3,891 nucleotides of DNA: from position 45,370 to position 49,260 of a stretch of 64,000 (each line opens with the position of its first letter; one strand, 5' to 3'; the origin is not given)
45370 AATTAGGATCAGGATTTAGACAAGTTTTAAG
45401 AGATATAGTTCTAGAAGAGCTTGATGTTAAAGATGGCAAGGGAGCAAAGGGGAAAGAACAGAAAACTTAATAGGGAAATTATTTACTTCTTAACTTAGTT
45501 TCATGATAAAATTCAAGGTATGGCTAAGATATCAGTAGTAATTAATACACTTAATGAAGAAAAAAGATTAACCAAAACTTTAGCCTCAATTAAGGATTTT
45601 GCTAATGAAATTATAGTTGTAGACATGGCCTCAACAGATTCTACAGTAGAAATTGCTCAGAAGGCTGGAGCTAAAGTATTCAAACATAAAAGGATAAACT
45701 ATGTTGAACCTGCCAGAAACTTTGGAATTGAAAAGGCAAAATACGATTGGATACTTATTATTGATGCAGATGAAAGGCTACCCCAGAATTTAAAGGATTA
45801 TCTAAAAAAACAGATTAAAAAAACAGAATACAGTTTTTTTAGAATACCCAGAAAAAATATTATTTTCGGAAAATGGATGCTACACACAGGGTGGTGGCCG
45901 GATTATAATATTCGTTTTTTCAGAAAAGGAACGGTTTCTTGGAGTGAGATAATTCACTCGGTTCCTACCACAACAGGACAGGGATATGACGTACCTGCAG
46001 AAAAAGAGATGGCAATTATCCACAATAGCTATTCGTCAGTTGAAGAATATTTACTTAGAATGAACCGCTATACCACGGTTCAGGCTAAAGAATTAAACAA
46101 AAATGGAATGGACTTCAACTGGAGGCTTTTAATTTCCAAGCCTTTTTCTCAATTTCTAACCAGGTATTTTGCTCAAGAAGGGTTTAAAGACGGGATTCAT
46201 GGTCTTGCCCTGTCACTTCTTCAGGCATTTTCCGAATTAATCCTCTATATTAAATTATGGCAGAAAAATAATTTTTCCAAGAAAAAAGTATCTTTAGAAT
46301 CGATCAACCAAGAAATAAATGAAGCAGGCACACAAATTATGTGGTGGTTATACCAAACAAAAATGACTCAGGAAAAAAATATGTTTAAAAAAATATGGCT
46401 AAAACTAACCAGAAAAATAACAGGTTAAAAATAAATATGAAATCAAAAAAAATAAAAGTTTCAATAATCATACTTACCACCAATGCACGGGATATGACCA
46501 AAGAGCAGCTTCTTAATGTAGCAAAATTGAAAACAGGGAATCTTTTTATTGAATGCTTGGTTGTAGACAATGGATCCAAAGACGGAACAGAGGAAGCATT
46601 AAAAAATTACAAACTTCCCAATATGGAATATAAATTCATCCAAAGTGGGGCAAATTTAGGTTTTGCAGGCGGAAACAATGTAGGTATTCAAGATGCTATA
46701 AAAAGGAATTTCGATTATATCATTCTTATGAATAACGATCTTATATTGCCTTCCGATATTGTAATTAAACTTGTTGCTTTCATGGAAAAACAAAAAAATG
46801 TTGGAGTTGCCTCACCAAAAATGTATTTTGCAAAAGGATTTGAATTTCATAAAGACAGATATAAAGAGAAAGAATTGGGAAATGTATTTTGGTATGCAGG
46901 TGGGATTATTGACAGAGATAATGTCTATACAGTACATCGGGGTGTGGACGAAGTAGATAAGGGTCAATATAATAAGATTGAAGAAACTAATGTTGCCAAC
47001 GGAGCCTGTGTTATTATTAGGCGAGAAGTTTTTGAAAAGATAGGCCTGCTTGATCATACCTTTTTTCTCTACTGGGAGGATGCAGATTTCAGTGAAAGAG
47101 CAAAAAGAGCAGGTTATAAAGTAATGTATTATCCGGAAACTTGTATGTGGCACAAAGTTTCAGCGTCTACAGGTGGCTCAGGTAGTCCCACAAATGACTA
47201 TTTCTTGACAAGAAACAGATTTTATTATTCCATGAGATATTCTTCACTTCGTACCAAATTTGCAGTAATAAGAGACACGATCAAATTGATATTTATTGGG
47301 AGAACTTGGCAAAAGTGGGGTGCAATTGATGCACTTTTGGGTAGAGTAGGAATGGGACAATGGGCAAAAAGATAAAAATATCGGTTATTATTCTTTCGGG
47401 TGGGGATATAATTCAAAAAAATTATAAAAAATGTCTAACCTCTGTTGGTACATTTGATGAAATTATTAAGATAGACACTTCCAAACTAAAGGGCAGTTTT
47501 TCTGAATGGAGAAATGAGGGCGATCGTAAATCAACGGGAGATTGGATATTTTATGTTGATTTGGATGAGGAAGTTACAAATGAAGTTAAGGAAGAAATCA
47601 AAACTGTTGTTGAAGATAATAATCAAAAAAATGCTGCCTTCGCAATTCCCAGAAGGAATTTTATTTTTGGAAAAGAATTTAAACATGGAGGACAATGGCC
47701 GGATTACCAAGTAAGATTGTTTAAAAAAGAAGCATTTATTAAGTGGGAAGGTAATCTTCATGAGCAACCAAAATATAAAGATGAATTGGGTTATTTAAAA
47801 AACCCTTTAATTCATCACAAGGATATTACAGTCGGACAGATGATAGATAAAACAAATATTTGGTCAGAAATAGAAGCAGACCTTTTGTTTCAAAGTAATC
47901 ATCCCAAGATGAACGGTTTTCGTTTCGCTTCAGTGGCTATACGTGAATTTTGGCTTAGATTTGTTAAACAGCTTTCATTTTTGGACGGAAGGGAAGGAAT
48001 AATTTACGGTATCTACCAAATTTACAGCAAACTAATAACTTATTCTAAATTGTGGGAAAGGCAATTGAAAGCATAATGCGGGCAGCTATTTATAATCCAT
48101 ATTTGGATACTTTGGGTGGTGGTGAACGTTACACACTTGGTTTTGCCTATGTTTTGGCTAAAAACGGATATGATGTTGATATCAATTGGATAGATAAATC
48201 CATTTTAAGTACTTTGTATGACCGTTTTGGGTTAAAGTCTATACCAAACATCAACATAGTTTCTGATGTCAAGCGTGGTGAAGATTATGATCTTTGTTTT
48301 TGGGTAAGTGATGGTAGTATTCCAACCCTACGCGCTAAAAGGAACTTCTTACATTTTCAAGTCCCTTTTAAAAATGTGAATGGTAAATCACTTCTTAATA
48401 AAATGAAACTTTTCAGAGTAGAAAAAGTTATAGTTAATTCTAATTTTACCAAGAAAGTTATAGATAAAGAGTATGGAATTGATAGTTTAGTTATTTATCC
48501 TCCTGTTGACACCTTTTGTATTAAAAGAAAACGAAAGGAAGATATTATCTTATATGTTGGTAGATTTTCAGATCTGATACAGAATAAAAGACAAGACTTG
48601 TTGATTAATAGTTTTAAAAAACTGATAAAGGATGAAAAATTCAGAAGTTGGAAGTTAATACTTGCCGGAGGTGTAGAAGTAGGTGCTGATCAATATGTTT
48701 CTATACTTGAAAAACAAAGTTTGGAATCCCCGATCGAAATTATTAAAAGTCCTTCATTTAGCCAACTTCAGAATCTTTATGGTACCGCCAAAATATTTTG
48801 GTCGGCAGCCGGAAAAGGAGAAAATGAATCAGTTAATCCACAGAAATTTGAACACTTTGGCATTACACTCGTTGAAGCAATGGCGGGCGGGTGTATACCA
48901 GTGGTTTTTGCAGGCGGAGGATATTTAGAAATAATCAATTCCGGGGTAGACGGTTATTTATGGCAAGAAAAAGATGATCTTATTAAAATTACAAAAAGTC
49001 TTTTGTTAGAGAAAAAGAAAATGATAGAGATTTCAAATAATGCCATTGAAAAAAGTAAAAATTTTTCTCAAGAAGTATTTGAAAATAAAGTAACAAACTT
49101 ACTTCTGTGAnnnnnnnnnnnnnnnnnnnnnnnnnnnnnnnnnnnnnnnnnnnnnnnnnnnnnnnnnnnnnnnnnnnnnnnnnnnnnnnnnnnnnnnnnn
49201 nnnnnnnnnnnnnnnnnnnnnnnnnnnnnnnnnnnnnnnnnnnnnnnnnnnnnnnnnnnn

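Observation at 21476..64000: Massive expansion of GT-C (PMT_2/ArnT/YfhO/GT87-like) membrane glycosyltransferases, together with Dpm1-like donors, flippase, methyltransferases and esterase: a candidate elaborate envelope or protein glycosylation system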

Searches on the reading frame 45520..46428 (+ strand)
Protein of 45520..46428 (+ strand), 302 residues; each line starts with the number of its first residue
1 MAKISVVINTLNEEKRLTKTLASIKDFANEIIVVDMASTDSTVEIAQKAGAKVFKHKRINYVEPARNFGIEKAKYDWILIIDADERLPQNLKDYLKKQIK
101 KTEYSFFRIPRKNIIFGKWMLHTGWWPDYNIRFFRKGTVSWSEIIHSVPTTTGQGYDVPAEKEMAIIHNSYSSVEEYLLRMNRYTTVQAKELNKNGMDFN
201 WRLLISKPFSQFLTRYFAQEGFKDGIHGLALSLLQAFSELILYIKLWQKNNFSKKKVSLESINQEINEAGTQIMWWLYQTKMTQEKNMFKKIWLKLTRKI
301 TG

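Call 4: search_protein_families(library=pfam, proteins=[window:45520-46428:+], max_evalue=0.01)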
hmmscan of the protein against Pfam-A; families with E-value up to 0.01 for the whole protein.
window:45520-46428:+ (302 aa): 4 families
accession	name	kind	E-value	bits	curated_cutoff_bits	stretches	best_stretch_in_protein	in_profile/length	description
PF00535.33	Glycos_transf_2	-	1.7e-22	80.6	23.3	1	5-135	1-143/168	Glycosyl transferase family 2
PF13704.12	Glyco_tranf_2_4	-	4.8e-06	27.4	27.5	1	12-85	2-82/98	Glycosyl transferase family 2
PF10111.15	Glyco_tranf_2_2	-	6.8e-05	22.9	27.3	1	5-98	1-107/276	Glycosyltransferase like family 2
PF13641.12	Glyco_tranf_2_3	-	0.0038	17.7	27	1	4-85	3-97/230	Glycosyltransferase like family 2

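Call 92: search_solved_structures(query=window:45520-46428:+, max_evalue=0.001)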
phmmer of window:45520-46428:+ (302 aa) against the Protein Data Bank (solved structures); distinct sequences matched with E-value up to 0.001: 7.
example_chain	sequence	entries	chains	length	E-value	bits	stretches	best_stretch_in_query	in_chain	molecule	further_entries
22ao_A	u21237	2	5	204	2.1e-16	63.3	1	4-192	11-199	GmaR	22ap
7msn_A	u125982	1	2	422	1.8e-11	47.1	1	8-183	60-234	SPbeta prophage-derived glycosyltransferase SunS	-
7msp_A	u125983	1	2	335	2.3e-11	46.8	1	8-183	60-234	SPbeta prophage-derived glycosyltransferase SunS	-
5tze_C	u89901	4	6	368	2.1e-05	27.2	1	3-93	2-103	Glycosyl transferase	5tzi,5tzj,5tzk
5tz8_A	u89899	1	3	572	4.5e-05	26.1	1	3-93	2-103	Glycosyl transferase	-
2z87_A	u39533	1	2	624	0.00066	22.3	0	4-86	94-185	Chondroitin synthase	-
2z86_A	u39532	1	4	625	0.00066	22.3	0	4-86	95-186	Chondroitin synthase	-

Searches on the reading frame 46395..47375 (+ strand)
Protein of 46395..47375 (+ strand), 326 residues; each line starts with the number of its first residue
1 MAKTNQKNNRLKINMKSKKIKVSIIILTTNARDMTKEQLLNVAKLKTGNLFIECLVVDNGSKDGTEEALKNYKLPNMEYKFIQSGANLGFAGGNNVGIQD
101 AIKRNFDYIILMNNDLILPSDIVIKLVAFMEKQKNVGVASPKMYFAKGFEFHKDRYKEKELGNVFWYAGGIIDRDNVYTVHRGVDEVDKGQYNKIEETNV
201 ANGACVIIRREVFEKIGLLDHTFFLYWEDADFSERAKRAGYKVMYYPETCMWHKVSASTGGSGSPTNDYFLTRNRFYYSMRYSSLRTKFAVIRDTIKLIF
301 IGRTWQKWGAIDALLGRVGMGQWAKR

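Call 5: search_protein_families(library=pfam, proteins=[window:46395-47375:+], max_evalue=0.01)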
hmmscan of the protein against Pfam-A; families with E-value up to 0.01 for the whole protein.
window:46395-47375:+ (326 aa): 5 families
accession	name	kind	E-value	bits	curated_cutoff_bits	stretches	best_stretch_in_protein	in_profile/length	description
PF00535.33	Glycos_transf_2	-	1.9e-18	67.4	23.3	1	23-216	1-167/168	Glycosyl transferase family 2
PF13641.12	Glyco_tranf_2_3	-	1.4e-11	45.3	27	1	22-254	3-212/230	Glycosyltransferase like family 2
PF13632.12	Glyco_trans_2_3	-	6.9e-10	39.5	27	1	200-277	71-140/198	Glycosyl transferase family group 2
PF13506.12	Glyco_transf_21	-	9e-05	22.5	21.7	1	194-257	95-158/174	Glycosyl transferase family 21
PF10111.15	Glyco_tranf_2_2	-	0.0027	17.7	27.3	0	28-233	6-196/276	Glycosyltransferase like family 2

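Call 93: search_solved_structures(query=window:46395-47375:+, max_evalue=0.001)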
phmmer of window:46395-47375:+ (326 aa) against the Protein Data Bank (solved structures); distinct sequences matched with E-value up to 0.001: 3.
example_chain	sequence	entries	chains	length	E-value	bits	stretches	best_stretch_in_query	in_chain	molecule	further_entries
9dtp_A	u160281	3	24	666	1.5e-11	47.2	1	81-288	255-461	Galactofuranosyltransferase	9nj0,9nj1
9oa3_A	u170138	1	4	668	1.5e-11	47.2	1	81-288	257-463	Galactofuranosyltransferase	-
4fix_A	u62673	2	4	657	5.1e-07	32.3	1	83-279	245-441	UDP-galactofuranosyl transferase GlfT2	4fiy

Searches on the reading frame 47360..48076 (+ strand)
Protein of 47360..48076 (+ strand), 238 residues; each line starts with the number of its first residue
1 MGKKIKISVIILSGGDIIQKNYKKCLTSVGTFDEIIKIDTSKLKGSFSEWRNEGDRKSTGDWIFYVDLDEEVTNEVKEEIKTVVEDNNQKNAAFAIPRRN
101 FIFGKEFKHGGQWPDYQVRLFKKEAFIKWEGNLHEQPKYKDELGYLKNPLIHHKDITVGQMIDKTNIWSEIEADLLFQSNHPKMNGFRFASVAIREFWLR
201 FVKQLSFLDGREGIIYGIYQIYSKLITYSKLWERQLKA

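Call 5: search_protein_families(library=pfam, proteins=[window:47360-48076:+], max_evalue=0.01)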
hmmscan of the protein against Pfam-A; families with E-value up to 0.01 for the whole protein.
window:47360-48076:+ (238 aa): 1 family
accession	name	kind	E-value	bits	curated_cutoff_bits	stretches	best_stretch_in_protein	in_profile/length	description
PF00535.33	Glycos_transf_2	-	0.00012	22.5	23.3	1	36-121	55-137/168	Glycosyl transferase family 2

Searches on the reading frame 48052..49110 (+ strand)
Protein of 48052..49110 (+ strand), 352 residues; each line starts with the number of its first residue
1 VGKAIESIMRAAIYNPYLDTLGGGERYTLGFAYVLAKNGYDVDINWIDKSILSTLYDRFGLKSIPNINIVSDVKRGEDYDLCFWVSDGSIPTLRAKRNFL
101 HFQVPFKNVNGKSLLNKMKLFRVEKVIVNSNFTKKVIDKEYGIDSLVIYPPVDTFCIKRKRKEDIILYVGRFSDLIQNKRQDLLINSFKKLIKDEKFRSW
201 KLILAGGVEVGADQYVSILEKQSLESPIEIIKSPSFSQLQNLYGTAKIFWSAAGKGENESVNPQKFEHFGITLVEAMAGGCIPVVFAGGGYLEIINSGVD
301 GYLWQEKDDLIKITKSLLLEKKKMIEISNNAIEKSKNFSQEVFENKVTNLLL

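Call 5: search_protein_families(library=pfam, proteins=[window:48052-49110:+], max_evalue=0.01)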
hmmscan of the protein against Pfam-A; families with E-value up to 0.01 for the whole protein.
window:48052-49110:+ (352 aa): 3 families
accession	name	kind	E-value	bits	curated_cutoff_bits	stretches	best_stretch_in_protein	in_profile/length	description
PF00534.26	Glycos_transf_1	-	1.5e-21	77.1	26.4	1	159-333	11-171/172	Glycosyl transferases group 1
PF13692.12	Glyco_trans_1_4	-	1.3e-14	55.1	27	1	164-309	2-131/142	Glycosyl transferases group 1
PF13439.12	Glyco_transf_4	-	4.4e-06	27.3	28.5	1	110-154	122-168/170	Glycosyltransferase Family 4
